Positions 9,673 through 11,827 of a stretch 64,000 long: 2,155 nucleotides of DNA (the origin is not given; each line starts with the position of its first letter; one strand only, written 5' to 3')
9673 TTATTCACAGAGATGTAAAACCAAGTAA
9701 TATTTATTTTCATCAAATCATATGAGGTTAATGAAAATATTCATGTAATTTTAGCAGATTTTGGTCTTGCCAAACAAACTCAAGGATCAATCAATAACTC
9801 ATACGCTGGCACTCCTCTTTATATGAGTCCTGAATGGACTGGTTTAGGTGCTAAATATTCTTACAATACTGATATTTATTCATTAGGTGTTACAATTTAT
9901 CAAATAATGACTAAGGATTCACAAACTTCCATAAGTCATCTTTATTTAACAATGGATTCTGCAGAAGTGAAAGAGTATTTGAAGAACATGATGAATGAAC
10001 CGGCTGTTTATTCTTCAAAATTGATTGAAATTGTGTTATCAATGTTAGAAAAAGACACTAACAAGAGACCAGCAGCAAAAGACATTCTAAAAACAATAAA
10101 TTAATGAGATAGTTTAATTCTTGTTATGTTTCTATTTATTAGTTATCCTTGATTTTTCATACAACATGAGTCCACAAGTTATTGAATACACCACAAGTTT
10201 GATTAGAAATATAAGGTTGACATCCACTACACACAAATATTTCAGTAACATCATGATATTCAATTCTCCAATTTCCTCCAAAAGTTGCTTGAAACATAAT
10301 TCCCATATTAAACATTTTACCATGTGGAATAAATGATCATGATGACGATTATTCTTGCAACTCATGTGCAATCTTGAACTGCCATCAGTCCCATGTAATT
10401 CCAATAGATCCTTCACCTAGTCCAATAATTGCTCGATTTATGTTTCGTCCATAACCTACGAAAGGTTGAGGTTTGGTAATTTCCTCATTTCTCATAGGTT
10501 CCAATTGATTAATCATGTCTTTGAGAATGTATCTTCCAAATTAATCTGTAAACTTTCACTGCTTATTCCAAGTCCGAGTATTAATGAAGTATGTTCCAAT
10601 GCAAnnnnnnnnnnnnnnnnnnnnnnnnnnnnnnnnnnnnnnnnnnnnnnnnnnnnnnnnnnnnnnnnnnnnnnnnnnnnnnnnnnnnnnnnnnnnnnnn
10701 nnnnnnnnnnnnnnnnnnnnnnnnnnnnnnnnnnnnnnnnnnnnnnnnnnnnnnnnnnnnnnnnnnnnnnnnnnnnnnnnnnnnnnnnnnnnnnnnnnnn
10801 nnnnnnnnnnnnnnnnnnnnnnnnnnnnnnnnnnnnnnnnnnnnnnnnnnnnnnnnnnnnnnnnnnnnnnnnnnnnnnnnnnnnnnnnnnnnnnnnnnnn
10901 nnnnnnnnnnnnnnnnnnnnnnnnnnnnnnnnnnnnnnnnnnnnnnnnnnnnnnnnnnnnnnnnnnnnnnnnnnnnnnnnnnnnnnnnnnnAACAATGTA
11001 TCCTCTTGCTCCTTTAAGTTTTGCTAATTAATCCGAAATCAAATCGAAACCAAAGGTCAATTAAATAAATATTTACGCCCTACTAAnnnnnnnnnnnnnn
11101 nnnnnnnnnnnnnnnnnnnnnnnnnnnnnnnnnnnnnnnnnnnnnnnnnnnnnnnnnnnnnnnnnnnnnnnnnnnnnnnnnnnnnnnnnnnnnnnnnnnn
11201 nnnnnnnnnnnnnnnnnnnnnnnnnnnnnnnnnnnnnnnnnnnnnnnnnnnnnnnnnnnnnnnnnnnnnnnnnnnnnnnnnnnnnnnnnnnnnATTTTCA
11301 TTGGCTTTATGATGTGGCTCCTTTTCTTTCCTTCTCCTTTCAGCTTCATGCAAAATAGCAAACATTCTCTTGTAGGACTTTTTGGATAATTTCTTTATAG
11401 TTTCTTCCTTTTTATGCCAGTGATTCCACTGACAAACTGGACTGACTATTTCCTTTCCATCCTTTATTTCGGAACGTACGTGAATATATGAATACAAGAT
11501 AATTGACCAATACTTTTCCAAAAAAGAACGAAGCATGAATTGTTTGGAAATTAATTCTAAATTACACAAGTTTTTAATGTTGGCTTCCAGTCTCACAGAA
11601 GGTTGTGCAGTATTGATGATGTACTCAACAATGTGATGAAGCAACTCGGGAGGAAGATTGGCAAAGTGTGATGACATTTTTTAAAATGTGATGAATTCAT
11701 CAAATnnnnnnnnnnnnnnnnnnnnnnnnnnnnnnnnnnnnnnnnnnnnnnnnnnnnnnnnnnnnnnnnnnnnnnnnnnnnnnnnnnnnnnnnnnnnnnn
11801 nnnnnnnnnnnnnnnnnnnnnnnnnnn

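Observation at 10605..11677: Unusual F-box/Ras-like GTPase fusion carrying a CaaX box.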

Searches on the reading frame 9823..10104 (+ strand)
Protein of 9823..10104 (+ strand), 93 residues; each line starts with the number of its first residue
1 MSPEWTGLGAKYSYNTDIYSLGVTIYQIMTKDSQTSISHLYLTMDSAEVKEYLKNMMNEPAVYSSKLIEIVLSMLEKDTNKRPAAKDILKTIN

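Call 35: search_protein_families(library=pfam, proteins=[window:9823-10104:+], max_evalue=0.001)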
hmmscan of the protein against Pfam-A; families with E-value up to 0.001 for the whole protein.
window:9823-10104:+ (93 aa): 2 families
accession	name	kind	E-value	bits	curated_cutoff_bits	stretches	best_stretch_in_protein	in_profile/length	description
PF00069.31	Pkinase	-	3.6e-11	43.4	31.7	1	1-90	164-259/263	Protein kinase domain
PF07714.23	PK_Tyr_Ser-Thr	-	2.9e-08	33.8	23.1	1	2-91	172-257/258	Protein tyrosine and serine/threonine kinase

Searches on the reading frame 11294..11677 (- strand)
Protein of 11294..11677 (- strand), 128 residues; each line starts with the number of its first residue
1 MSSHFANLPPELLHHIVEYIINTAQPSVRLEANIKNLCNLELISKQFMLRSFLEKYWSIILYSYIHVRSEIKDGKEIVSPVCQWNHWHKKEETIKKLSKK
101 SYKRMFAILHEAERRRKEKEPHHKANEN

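Call 9: search_protein_families(library=pfam, proteins=[window:11294-11677:-], max_evalue=10)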
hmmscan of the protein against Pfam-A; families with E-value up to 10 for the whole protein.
seq(128 aa): 3 families
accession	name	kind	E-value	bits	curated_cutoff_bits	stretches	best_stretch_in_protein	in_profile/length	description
PF12937.12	F-box-like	-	0.0042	17.3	24.3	1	5-47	1-31/47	F-box-like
PF00646.38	F-box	-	0.16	12.4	20.5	1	6-19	2-15/43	F-box domain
PF21203.3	ECM10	-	0.37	12.3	23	1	50-61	82-93/98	ER membrane protein complex subunit 10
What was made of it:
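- On F-box domain (Pfam PF00646 / PF12937, F-box clan): PF00646 scores 12.4 against 20.5 (call 9).
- Checked: On the native sequence it reaches only sub-threshold Pfam scores: PF12937 at 17.3 bits against 24.3, E 0.004 (call 9).
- The native sequence is below every Pfam F-box cut-off (call 9).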

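Call 32: search_solved_structures(query=A2, max_evalue=10, show_alignments=4)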
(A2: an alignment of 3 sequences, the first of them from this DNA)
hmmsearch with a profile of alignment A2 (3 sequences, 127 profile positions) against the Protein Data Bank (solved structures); distinct sequences matched with E-value up to 10: 10.
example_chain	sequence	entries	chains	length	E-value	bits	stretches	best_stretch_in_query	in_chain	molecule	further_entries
7q3y_A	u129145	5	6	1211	0.14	15.2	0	72-114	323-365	Angiotensin-converting enzyme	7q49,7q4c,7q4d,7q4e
9clx_A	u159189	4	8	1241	0.15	15.1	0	72-114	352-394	Angiotensin-converting enzyme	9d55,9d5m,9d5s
9eh1_X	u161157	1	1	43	0.5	13.3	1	81-115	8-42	Parafibromin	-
6zvj_N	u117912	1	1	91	0.77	12.7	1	63-101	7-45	Eukaryotic translation initiation factor 1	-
6ted_X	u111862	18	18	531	0.95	12.4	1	71-123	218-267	Parafibromin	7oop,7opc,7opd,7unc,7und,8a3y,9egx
4kzx_l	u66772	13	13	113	0.99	12.4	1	63-100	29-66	Eukaryotic translation initiation factor 1 | human initiation factor eIF1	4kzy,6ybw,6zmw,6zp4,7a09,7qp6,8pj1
2if1_A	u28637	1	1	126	1.2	12.1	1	63-100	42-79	EIF1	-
1xmc_A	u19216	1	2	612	1.2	12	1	72-116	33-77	Peroxisomal carnitine O-octanoyltransferase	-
1xl7_A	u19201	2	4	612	1.2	12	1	72-116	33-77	Peroxisomal carnitine O-octanoyltransferase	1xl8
1xmd_A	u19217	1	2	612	1.2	12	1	72-116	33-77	Peroxisomal carnitine O-octanoyltransferase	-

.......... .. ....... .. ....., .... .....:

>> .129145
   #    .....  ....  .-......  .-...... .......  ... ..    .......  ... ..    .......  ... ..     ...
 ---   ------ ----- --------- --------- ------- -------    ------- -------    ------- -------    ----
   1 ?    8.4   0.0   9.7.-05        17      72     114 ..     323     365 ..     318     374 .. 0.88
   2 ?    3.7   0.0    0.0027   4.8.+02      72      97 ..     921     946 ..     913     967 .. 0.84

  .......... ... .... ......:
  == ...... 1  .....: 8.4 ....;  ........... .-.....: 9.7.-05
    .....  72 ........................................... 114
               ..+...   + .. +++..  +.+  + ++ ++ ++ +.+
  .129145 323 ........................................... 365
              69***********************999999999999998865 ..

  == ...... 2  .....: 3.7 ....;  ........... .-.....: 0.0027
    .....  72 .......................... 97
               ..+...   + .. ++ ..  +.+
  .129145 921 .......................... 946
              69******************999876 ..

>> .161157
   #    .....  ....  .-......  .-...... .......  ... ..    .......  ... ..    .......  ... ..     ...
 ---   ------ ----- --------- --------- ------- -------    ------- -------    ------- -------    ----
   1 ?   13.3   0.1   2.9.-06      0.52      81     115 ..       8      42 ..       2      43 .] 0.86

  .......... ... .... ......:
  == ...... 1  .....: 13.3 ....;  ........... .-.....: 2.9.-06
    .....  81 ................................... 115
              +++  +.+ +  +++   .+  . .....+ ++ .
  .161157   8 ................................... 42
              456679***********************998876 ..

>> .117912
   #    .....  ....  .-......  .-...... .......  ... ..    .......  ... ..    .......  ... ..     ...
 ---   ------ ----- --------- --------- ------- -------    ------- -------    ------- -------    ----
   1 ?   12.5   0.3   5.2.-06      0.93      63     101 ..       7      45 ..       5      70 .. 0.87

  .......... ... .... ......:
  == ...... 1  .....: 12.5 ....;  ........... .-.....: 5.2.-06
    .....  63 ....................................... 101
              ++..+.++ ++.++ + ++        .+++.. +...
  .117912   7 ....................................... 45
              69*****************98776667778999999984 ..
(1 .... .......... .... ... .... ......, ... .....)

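Call 36: search_protein_representatives(alignment_id=A2)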
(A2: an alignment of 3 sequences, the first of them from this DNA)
Query: 3 sequences, 127 profile positions. Proteins with E-value up to 0.001 (for the whole library): 9; up to 1e-10: 4; up to 1e-30: 1. The best 9 are listed.
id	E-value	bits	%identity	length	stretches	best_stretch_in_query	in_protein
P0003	9.7e-60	216.1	-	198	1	1-126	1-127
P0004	2.0e-16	76.1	-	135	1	4-122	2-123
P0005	2.7e-14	69.2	-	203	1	4-117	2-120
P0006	1.8e-12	63.3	-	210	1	4-75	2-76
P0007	1.7e-06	43.9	-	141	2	1-65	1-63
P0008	2.8e-05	40.0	-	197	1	5-63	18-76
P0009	4.0e-05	39.5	-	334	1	1-124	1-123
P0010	5.3e-05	39.1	-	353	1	1-122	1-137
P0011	9.1e-04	35.2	-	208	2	3-65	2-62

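Call 39: search_protein_families(library=pfam, alignment_id=A3, max_evalue=1)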
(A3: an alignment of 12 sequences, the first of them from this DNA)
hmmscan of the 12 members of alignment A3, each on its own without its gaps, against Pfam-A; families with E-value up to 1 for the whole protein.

A. member 1, seq(128 aa): 3 families
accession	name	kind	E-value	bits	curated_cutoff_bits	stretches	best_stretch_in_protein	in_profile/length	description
PF12937.12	F-box-like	-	0.0042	17.3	24.3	1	5-47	1-31/47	F-box-like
PF00646.38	F-box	-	0.16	12.4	20.5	0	6-19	2-15/43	F-box domain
PF21203.3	ECM10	-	0.37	12.3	23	1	50-61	82-93/98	ER membrane protein complex subunit 10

B. families by the number of members that match (of 12 scanned): 11 families
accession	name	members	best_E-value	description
PF12937.12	F-box-like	6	0.0042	F-box-like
PF00646.38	F-box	3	0.0042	F-box domain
PF06881.16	Elongin_A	2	0.0005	RNA polymerase II transcription factor SIII (Elongin) subunit A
PF09716.15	ETRAMP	2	0.0012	Malarial early transcribed membrane protein (ETRAMP)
PF13013.11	F-box-like_2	2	0.006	F-box-like domain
PF11433.13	DUF3198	1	0.0054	Protein of unknown function (DUF3198)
PF15787.11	DUF4704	1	0.019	Neurobeachin/BDCP, DUF4704 alpha solenoid region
PF14271.11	DUF4359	1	0.11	Domain of unknown function (DUF4359)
PF20470.4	HTH_61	1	0.14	Helix-turn-helix domain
PF06203.19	CCT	1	0.22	CCT motif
PF21203.3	ECM10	1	0.37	ER membrane protein complex subunit 10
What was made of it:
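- F-box-like matched 6, F-box 3, F-box-like_2 2 and Elongin_A 2, all with weak hits (call 39). Weak hits go specifically to four different F-box-clan Pfam families in independent members (call 39).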

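Call 40: search_solved_structures(query=A3, max_evalue=10, show_alignments=3)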
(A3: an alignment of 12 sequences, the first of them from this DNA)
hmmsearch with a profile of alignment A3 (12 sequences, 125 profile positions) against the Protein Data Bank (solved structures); distinct sequences matched with E-value up to 10: 2.
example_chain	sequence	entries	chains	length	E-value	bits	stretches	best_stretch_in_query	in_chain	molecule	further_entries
5fmg_G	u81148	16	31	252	0.02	17.9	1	12-69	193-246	PROTEASOME COMPONENT C8, PUTATIVE | 20S proteasome alpha-7 subunit | Proteasome subunit alpha type-3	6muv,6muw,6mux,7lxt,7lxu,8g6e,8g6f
2p9w_A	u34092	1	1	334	0.43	13.6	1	73-113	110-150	Mal s 1 allergenic protein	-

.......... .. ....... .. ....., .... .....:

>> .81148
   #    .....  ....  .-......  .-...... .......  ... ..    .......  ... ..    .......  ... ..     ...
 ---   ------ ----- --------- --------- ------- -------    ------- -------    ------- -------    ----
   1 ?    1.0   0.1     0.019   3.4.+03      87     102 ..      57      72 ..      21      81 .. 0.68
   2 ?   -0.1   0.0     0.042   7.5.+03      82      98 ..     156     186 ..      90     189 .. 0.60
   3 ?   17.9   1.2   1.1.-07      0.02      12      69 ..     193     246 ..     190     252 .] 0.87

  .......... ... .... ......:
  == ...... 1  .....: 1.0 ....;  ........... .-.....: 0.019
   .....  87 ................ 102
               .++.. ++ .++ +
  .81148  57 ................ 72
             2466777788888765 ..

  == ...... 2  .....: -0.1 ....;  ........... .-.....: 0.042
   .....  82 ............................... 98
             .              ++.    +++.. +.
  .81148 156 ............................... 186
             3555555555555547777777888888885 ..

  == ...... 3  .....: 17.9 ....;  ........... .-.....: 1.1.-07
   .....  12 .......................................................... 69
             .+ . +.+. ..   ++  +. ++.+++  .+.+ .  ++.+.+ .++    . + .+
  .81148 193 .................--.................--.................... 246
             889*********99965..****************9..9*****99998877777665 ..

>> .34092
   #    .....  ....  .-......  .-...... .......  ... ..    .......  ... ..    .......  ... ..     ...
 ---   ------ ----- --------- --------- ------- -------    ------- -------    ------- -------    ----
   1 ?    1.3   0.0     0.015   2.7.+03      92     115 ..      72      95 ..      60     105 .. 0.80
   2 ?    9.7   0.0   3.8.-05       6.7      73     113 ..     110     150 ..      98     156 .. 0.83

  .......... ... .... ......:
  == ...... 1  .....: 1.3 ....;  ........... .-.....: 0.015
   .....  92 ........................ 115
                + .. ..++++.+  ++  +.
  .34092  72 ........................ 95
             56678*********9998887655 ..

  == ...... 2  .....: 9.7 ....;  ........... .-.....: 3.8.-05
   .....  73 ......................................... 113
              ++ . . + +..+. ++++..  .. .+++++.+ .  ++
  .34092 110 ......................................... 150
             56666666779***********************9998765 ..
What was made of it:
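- Profile searches of PDB sequences find no F-box protein (calls 32, 40).
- Tried and rejected: Only chance-level hits appeared (ACE, parafibromin, a proteasome subunit) (calls 32, 40).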

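Call 51: predict_structure(alignment_id=A5)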
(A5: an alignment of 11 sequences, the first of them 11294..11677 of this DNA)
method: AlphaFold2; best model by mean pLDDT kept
length: 128 residues; sequences in the alignment: 11
mean_pLDDT: 70.4   pTM: 0.58
mean pLDDT of the five models: 70.4, 68.0, 67.5, 63.0, 57.2
residues with pLDDT >= 90: 0; 70-90: 77; 50-70: 38; < 50: 13
segments of 3 or more residues with pLDDT < 50: 25-27, 84-86, 126-128
pLDDT, mean of each block of 10 residues (from residue 1): 65 76 57 77 77 81 70 68 55 76 84 78 49
secondary structure, 60 per line:
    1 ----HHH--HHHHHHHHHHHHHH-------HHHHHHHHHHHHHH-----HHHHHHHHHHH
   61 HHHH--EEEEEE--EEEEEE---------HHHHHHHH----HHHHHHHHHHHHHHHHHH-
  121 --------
elements in order: H10-23 H31-44 H50-64 E67-72 E75-80 H90-97 H102-119
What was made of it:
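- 11483..11665 (-): F-box-like region, residues 5-65: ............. ... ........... ... YWSIIL. AF2 predicts helices 10-23, 31-44 and 50-64 (call 51).
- On F-box domain (Pfam PF00646 / PF12937, F-box clan): AF2 (pLDDT 70) gives helices 10-23, 31-44 and 50-64 (call 51).
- AF2 gives three helices in the right places (call 51).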

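Call 54: fold_search(model_id=the predicted structure, library=pdb)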
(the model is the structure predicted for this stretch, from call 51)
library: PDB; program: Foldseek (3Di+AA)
matches with E <= 10: 77; with E <= 0.001: 0
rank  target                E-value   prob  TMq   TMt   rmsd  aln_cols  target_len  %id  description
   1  6i8n_A                1.5e+00  0.08  0.23  0.26  14.5       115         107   16  Crystal structure of LmrR with V15 replaced by unnatural amino acid 4-amino-L-phenylalanine (released 2019-01-02)
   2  5xf8_C                2.8e+00  0.06  0.20  0.08  13.6        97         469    9  Cryo-EM structure of the Cdt1-MCM2-7 complex in AMPPNP state (released 2017-05-03)
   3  7mwr_B                2.9e+00  0.09  0.28  0.16   9.5        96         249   14  Structure of De Novo designed beta sheet heterodimer LHD101A53/B4 (released 2022-01-19)
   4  2l01_MODEL_1_A        2.9e+00  0.07  0.21  0.28  10.0        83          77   22  Solution NMR Structure of protein BVU3908 from Bacteroides vulgatus, Northeast Structural Genomics Consortium  (released 2010-08-25)
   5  9g52_A                2.9e+00  0.06  0.21  0.24  14.0       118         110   16  Crystal structure of LmrR with V15 replaced by unnatural amino acid 4-mercaptophenylalanine, Au(I) bound (released 2024-12-25)
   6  7p6f_BBB              2.9e+00  0.05  0.17  0.20  12.2        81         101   14  1.93 A resolution X-ray crystal structure of the transcriptional regulator SrnR from Streptomyces griseus (released 2022-05-25)
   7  4k2e_B                3.3e+00  0.06  0.18  0.23  13.3        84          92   13  HlyU from Vibrio cholerae N16961 (released 2014-04-30)
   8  3jth_A                3.5e+00  0.03  0.18  0.22  13.4       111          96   16  Crystal structure of a transcriptional regulator HlyU from Vibrio vulnificus CMCP6 (released 2010-03-16)
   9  7xbd_A                3.5e+00  0.02  0.11  0.07  16.4        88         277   15  Cryo-EM structure of human galanin receptor 2 (released 2022-07-13)
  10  4omz_A                3.7e+00  0.04  0.19  0.23  14.1       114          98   16  Crystal Structure of NolR from Sinorhizobium fredii (released 2014-04-16)
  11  2oqg_A                3.7e+00  0.04  0.19  0.21  16.0       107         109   15  ArsR-like Transcriptional Regulator from Rhodococcus sp. RHA1 (released 2007-03-06)
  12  8ef5_R                3.7e+00  0.03  0.16  0.09  14.6        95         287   14  Fentanyl-bound mu-opioid receptor-Gi complex (released 2022-11-09)
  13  7p6f_DDD              4.0e+00  0.04  0.18  0.21  11.2        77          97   12  1.93 A resolution X-ray crystal structure of the transcriptional regulator SrnR from Streptomyces griseus (released 2022-05-25)
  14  9cc7_C                4.5e+00  0.03  0.17  0.15  13.4       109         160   10  Bacteriophage PhiTE extended connector complex (released 2025-04-16)
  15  3ov5                  4.8e+00  0.18  0.18  0.26   1.8        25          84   24  Atomic structure of the Xanthomonas citri VirB7 globular domain. (released 2011-06-01)
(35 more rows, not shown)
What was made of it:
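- Foldseek against the PDB finds nothing with E below 1 (call 54).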

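Call 58: list_cluster_members(proteins=[P0001, P0002, P0003, P0004, P0005, P0006, P0007, P0008, P0009, P0010])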
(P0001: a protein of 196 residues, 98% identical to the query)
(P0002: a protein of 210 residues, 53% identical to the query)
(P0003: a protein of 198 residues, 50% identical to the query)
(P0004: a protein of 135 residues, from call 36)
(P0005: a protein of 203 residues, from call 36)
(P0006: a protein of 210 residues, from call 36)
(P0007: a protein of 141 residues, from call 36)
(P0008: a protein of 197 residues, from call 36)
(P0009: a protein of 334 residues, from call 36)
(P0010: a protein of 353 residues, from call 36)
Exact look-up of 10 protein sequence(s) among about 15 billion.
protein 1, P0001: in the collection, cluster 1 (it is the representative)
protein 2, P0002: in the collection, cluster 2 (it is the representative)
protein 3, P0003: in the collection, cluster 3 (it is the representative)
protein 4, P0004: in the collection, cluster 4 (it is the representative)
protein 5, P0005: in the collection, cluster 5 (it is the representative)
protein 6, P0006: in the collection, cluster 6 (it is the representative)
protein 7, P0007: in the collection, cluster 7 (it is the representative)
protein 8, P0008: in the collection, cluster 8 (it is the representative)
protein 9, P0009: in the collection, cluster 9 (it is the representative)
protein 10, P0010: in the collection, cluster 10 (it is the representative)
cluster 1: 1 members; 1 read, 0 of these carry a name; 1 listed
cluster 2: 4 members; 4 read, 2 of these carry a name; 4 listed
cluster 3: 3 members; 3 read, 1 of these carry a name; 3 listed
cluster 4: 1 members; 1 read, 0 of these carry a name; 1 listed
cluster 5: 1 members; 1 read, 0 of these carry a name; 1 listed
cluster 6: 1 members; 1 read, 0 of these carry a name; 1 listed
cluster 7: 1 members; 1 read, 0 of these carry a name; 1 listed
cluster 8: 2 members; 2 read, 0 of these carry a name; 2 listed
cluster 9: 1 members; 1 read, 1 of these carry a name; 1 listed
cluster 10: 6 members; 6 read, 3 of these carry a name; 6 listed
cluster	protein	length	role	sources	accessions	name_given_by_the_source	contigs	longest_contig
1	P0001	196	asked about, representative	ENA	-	-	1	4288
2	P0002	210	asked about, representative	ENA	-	-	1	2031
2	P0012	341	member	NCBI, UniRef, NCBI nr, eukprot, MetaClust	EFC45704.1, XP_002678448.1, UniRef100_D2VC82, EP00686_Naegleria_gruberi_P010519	ras family small GTPase (RAP-1) [Naegleria gruberi] | Ras family small GTPase (RAP-1) n=2 Tax=Naegleria gruberi TaxID=5762 RepID=D2VC82_NAEGR | XP_002678448.1 ras family small GTPase (RAP-1) [Naegleria gruberi strain NEG-M]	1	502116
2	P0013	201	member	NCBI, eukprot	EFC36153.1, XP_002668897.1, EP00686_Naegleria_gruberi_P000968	small GTPase, partial [Naegleria gruberi] | XP_002668897.1 small GTPase [Naegleria gruberi]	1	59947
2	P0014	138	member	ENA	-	-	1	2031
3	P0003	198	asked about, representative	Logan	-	-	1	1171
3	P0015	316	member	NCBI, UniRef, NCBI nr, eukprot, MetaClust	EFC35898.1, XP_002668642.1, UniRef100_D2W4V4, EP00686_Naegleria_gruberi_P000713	rab family small GTPase [Naegleria gruberi] | Rab family small GTPase n=1 Tax=Naegleria gruberi TaxID=5762 RepID=D2W4V4_NAEGR | XP_002668642.1 rab family small GTPase [Naegleria gruberi strain NEG-M]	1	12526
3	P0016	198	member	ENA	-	-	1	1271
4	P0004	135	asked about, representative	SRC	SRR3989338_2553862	-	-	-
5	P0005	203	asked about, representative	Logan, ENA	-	-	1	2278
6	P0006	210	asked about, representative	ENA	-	-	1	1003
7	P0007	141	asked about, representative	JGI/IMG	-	-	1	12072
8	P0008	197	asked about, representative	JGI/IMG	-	-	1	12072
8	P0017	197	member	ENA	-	-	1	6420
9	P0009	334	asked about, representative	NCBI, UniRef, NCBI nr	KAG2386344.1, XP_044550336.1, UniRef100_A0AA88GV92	hypothetical protein C9374_002790 [Naegleria lovaniensis] | Ras family small GTPase n=1 Tax=Naegleria lovaniensis TaxID=51637 RepID=A0AA88GV92_NAELO | uncharacterized protein C9374_002790 [Naegleria lovaniensis]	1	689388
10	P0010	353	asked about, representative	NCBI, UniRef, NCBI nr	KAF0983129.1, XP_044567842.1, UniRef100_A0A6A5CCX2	hypothetical protein FDP41_011107 [Naegleria fowleri] | Uncharacterized protein n=1 Tax=Naegleria fowleri TaxID=5763 RepID=A0A6A5CCX2_NAEFO | uncharacterized protein FDP41_011107 [Naegleria fowleri]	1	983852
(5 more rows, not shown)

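Call 67: predict_structure(alignment_id=A8)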
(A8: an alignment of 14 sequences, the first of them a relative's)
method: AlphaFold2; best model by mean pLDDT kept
length: 341 residues; sequences in the alignment: 14
mean_pLDDT: 78.6   pTM: 0.74
mean pLDDT of the five models: 78.6, 77.4, 72.7, 69.4, 69.2
residues with pLDDT >= 90: 74; 70-90: 192; 50-70: 56; < 50: 19
segments of 3 or more residues with pLDDT < 50: 1-4, 127-131, 332-341
pLDDT, mean of each block of 10 residues (from residue 1): 55 71 64 75 77 81 84 76 67 79 85 80 55 77 87 91 67 84 86 59 82 91 90 82 92 89 94 88 94 93 84 80 74 42 41
secondary structure, 60 per line:
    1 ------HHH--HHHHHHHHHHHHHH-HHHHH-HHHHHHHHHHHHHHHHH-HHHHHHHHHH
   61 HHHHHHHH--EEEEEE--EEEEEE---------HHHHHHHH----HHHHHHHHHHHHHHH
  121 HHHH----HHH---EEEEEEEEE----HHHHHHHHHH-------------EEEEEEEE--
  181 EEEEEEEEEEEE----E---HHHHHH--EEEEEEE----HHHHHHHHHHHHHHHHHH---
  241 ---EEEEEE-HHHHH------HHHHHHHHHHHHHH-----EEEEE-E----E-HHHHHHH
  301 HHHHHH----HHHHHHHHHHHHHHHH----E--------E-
elements in order: H12-25 H27-31 H33-49 H51-68 E71-76 E79-84 H94-101 H106-124 E135-143 H148-157 E171-178 E181-192 H201-206 E209-215 H220-237 E244-249 H251-255 H262-275 E281-285 H294-306 H311-326
